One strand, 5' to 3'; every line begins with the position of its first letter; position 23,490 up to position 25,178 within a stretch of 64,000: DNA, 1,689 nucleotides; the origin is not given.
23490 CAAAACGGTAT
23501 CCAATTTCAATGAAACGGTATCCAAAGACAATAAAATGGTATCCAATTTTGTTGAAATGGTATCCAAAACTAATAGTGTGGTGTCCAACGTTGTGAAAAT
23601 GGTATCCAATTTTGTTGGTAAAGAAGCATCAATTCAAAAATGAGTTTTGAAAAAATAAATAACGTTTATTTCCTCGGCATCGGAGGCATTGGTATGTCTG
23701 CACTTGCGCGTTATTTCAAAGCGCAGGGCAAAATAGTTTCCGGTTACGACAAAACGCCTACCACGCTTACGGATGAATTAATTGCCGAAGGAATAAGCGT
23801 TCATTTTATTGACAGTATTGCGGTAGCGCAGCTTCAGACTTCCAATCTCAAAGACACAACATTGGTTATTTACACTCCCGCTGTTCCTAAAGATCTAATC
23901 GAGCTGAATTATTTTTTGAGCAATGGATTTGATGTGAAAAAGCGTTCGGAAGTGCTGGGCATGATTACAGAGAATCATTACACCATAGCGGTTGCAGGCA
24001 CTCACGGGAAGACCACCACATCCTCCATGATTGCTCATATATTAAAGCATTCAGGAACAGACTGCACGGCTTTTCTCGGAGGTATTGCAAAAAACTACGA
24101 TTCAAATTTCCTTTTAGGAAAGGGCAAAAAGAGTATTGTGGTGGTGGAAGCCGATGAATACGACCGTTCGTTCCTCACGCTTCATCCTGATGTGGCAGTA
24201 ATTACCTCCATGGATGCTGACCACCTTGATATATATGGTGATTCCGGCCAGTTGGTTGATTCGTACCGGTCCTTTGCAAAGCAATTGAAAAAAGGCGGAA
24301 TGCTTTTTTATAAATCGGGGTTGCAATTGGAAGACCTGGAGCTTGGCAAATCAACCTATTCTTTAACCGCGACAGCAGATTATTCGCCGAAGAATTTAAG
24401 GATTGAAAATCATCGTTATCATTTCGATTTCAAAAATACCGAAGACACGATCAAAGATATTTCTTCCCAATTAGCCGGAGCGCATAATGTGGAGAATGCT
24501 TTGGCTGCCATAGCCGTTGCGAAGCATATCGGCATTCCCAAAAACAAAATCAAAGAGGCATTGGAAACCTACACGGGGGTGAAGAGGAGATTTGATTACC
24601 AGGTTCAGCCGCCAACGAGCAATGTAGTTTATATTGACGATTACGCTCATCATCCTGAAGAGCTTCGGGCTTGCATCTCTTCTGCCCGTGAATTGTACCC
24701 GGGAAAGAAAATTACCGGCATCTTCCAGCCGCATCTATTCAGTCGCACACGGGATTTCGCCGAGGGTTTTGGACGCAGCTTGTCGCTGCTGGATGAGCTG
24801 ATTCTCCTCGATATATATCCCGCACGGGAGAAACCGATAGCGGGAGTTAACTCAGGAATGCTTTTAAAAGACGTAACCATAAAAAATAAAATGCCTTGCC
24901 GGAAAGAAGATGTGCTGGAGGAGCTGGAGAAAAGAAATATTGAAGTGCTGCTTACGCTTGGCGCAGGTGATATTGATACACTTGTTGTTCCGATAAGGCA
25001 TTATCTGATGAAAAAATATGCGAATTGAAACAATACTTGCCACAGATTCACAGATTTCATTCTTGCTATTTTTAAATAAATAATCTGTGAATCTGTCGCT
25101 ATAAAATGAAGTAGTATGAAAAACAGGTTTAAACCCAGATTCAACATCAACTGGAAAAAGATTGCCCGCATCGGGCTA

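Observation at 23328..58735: Four sequence-unrelated tandem arrays all locked to a 21-bp (or 2 x 21 bp) period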

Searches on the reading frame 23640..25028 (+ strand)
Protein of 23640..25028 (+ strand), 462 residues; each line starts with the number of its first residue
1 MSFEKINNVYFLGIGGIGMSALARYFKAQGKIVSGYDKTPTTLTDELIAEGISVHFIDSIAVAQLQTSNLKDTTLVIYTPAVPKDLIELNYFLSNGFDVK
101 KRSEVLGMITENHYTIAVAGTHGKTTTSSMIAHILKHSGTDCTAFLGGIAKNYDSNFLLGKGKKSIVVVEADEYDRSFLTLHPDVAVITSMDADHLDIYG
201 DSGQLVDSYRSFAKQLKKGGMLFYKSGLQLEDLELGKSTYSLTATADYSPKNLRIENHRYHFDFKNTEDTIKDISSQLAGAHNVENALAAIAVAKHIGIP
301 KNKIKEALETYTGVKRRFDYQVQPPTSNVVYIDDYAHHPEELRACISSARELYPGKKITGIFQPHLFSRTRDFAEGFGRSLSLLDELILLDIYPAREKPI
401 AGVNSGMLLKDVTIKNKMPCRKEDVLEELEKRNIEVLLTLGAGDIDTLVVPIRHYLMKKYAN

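Call 12: find_encoding_contigs(protein=window:23640-25028:+, flank=10000, max_places=6)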
Protein window:23640-25028:+ (462 aa): 3 contigs read that carry it; 1 place shown.
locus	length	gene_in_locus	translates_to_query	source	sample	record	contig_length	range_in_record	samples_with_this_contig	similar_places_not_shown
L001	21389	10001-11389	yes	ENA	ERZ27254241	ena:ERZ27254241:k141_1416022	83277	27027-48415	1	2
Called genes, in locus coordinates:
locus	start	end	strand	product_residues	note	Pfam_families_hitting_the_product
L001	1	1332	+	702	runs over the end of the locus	PF03717:PBP_dimer (weak), PF00905:Transpeptidase, PF03793:PASTA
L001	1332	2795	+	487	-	PF01225:Mur_ligase, PF08245:Mur_ligase_M, PF02875:Mur_ligase_C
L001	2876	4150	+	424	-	PF00953:Glycos_transf_4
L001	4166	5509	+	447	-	PF21377:MurD_N (faint), PF21799:MurD-like_N (weak), PF08245:Mur_ligase_M, PF02875:Mur_ligase_C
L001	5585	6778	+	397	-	PF01098:FTSW_RODA_SPOVE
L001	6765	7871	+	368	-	PF03033:Glyco_transf_28, PF04101:Glyco_tran_28_C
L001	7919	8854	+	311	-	PF13091:PLDc_2 (weak)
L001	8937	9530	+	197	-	-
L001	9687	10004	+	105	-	-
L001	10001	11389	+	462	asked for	PF01225:Mur_ligase, PF08245:Mur_ligase_M, PF02875:Mur_ligase_C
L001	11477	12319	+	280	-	-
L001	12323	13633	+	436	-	PF14450:FtsA, PF02491:SHS2_FTSA, PF06723:MreB_Mbl, PF11104:PilM_2 (weak), PF06277:EutA, PF14450:FtsA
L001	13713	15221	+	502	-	PF00091:Tubulin, PF12327:FtsZ_C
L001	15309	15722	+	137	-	PF09424:YqeY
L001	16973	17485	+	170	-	-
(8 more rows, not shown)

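Call 13: find_related_loci(query=window:23640-25028:+, collection=genome_contigs, flank=10000)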
Query window:23640-25028:+ (462 aa) in genome_contigs; peptide patterns used: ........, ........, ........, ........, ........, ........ (x = any residue, [..] = any of these).
599 stretches matched a pattern (row limit reached: there are more); 598 encode a relative of the query (tblastn E <= 1e-3); the best 80 are kept; 80 distinct loci.
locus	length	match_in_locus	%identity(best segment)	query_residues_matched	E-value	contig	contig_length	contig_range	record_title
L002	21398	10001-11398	63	1-462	0e+0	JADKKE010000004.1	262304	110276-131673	MAG: Bacteroidetes bacterium isolate Vibo_18-Q3-R45-57_MAXAC.083 tig00004302-10-2617110, whole genome shotgun sequence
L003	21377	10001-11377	65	1-458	0e+0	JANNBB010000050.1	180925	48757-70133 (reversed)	MAG: Bacteroidota bacterium isolate OTE_78_metabat_381 OTE_78_k141_3017341, whole genome shotgun sequence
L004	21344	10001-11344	59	1-456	4e-172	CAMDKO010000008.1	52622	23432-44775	MAG: Pedobacter schmidteae isolate MsH-01oct19-224 genome assembly, contig: MsH-01oct19-C919, whole genome shotgun seque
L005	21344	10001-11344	56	1-456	5e-168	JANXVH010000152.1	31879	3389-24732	MAG: Pedobacter sp. isolate 341R_metabat_146 341R_k141_889038, whole genome shotgun sequence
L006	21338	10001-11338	59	6-453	1e-167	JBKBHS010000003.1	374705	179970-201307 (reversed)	MAG: Bacteroidia bacterium isolate 21I_069.bin.58 NODE_21_length_374705_cov_67.528092, whole genome shotgun sequence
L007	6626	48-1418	58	1-454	8e-168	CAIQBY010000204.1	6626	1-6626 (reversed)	MAG: uncultured Bacteroidetes bacterium isolate Umea3_bin-1094 genome assembly, contig: bin-1094:204/423, whole genome s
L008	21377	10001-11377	56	2-456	5e-166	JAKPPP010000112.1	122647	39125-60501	MAG: Bacteroidota bacterium isolate JPNA_maxbin.133 k141_1097371, whole genome shotgun sequence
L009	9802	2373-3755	60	1-461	6e-166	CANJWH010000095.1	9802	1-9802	MAG: Bacteroidetes bacterium isolate RH-23may17-764 genome assembly, contig: RH-23may17-C56037, whole genome shotgun seq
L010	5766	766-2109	54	1-456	1e-166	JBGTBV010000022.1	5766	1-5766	MAG: Daejeonella sp. isolate JTS-RE104 k141_8884804, whole genome shotgun sequence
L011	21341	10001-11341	57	1-456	4e-164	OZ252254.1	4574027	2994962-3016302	MAG: Pedobacter sp. isolate 09a25af3-f086-4e5e-b9ce-c11d1b3fc871 genome assembly, chromosome: 1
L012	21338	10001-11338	57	6-453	1e-163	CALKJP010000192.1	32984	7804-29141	MAG: uncultured Bacteroidia bacterium isolate N1_Bin_MAXBIN__135_sub_1 genome assembly, contig: c_000000051427, whole ge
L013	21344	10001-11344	55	1-456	1e-163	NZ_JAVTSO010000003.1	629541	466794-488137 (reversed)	Pedobacter nototheniae strain DE_0550 contig_0003, whole genome shotgun sequence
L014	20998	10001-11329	56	6-456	6e-163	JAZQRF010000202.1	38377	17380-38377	MAG: Pelobium sp. isolate T1900045231_TH20190001.MAGScoT_cleanbin_000017 SGB_5413_k141_968917, whole genome shotgun sequ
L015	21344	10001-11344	58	1-456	4e-163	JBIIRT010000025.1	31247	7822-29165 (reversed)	MAG: Daejeonella sp. isolate ME2003-10-15_3300042462_group2_bin55 Rohwer_bin1075_scaffold_308_c1, whole genome shotgun s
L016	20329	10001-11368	58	1-452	9e-163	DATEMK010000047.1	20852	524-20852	MAG TPA_asm: Bacteroidia bacterium isolate SMAG_U8940 k141_2048253, whole genome shotgun sequence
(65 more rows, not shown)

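Call 20: find_homologous_proteins(query=window:23640-25028:+, max_evalue=1e-100)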
Query window:23640-25028:+ (462 aa): 7993 proteins with E <= 1e-100 among 8000 candidates; the best 120 are listed.
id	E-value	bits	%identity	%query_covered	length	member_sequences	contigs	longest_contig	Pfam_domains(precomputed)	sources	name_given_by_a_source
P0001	0.0e+0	1032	100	100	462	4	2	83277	PF02875.27,PF08245.19,PF01225.31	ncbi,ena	-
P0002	1.3e-268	909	91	96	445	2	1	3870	PF02875.27,PF08245.19,PF01225.31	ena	-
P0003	1.5e-204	698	69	100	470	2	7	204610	PF02875.27,PF08245.19,PF01225.31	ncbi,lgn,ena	-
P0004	5.8e-202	690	69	99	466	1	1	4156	PF02875.27,PF08245.19,PF01225.31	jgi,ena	-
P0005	1.5e-201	688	67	100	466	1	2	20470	PF02875.27,PF08245.19,PF01225.31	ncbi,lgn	-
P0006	2.0e-201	688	68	99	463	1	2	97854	PF02875.27,PF08245.19,PF01225.31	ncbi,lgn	-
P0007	3.0e-201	687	68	100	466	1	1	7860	PF02875.27,PF08245.19,PF01225.31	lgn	-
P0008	1.2e-200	685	68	99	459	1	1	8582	PF02875.27,PF08245.19,PF01225.31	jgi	jgi:UDP-N-acetylmuramate--alanine ligase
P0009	1.8e-199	681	66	99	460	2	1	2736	PF02875.27,PF08245.19,PF01225.31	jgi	-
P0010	2.4e-199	681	68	100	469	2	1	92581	PF02875.27,PF08245.19,PF01225.31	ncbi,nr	ncbi:MAG: UDP-N-acetylmuramate--L-alanine ligase [Bacteroidetes bacterium]|nr:UDP-N-acetylmuramate--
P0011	3.4e-199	681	67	99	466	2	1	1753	PF02875.27,PF08245.19,PF01225.31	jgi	jgi:UDP-N-acetylmuramate--alanine ligase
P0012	1.4e-198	678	67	100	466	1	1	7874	PF02875.27,PF08245.19,PF01225.31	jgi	jgi:UDP-N-acetylmuramate--alanine ligase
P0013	1.9e-198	678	67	99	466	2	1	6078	PF02875.27,PF08245.19,PF01225.31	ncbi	-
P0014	4.5e-197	674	66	99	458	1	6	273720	PF02875.27,PF08245.19,PF01225.31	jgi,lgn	jgi:UDP-N-acetylmuramate--alanine ligase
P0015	1.3e-196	672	66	99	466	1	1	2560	PF02875.27,PF08245.19,PF01225.31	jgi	jgi:UDP-N-acetylmuramate--alanine ligase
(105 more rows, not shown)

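Call 21: find_encoding_contigs(protein=P0002, flank=10000, max_places=4)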
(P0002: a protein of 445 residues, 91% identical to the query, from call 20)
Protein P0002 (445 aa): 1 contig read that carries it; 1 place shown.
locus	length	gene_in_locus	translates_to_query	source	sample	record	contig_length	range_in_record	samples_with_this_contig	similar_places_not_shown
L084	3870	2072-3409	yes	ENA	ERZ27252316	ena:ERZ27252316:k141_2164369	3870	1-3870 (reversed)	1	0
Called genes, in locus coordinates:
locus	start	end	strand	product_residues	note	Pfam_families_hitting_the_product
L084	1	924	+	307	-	?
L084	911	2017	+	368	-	PF03033:Glyco_transf_28, PF04101:Glyco_tran_28_C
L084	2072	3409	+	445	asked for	PF01225:Mur_ligase, PF08245:Mur_ligase_M, PF02875:Mur_ligase_C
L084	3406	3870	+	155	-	?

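Call 22: find_encoding_contigs(protein=P0003, flank=10000, max_places=4)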
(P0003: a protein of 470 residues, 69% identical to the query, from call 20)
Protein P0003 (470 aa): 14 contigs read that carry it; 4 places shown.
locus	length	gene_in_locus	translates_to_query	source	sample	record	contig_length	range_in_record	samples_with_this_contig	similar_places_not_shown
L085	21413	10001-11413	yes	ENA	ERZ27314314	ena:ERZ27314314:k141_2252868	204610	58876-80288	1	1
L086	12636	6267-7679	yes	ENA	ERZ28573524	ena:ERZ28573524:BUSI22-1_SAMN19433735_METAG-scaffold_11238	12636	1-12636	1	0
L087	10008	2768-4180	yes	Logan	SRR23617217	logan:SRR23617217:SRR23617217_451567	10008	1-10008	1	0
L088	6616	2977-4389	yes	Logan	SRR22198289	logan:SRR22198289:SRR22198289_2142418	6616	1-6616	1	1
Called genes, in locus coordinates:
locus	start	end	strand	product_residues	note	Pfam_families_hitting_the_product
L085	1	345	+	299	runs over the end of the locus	PF01795:Methyltransf_5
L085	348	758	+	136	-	PF19579:FtsL_2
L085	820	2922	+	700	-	PF03717:PBP_dimer, PF00905:Transpeptidase, PF03793:PASTA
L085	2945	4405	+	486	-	PF01225:Mur_ligase, PF08245:Mur_ligase_M, PF02875:Mur_ligase_C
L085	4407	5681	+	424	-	PF00953:Glycos_transf_4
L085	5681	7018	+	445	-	PF21377:MurD_N, PF21799:MurD-like_N, PF08245:Mur_ligase_M, PF02875:Mur_ligase_C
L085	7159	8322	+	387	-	PF01098:FTSW_RODA_SPOVE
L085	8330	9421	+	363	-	PF03033:Glyco_transf_28, PF04101:Glyco_tran_28_C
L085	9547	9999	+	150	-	PF10543:ORF6N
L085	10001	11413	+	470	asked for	PF01225:Mur_ligase, PF08245:Mur_ligase_M, PF02875:Mur_ligase_C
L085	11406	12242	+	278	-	-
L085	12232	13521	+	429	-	PF00012:HSP70 (faint), PF11104:PilM_2 (faint), PF14450:FtsA (weak), PF02491:SHS2_FTSA, PF06277:EutA, PF06723:MreB_Mbl, PF14450:FtsA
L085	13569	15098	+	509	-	PF00091:Tubulin, PF12327:FtsZ_C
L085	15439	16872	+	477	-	PF07670:Gate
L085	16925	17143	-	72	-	-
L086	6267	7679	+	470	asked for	PF01225:Mur_ligase, PF08245:Mur_ligase_M, PF02875:Mur_ligase_C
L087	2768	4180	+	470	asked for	PF01225:Mur_ligase, PF08245:Mur_ligase_M, PF02875:Mur_ligase_C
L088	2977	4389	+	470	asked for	PF01225:Mur_ligase, PF08245:Mur_ligase_M, PF02875:Mur_ligase_C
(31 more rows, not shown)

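Call 86: list_cluster_members(proteins=[P0001, P0121])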
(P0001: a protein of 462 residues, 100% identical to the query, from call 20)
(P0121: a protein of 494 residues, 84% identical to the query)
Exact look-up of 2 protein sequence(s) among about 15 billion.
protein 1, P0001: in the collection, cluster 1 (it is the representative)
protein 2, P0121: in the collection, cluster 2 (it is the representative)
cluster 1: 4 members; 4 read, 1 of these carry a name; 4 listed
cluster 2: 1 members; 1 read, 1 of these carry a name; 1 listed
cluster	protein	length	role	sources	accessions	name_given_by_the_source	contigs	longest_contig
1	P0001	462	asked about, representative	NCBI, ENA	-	-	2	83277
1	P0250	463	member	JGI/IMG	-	UDP-N-acetylmuramate--alanine ligase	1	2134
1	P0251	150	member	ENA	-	-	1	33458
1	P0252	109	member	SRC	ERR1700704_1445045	-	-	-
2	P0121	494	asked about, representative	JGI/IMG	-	tRNA-2-methylthio-N6-dimethylallyladenosine synthase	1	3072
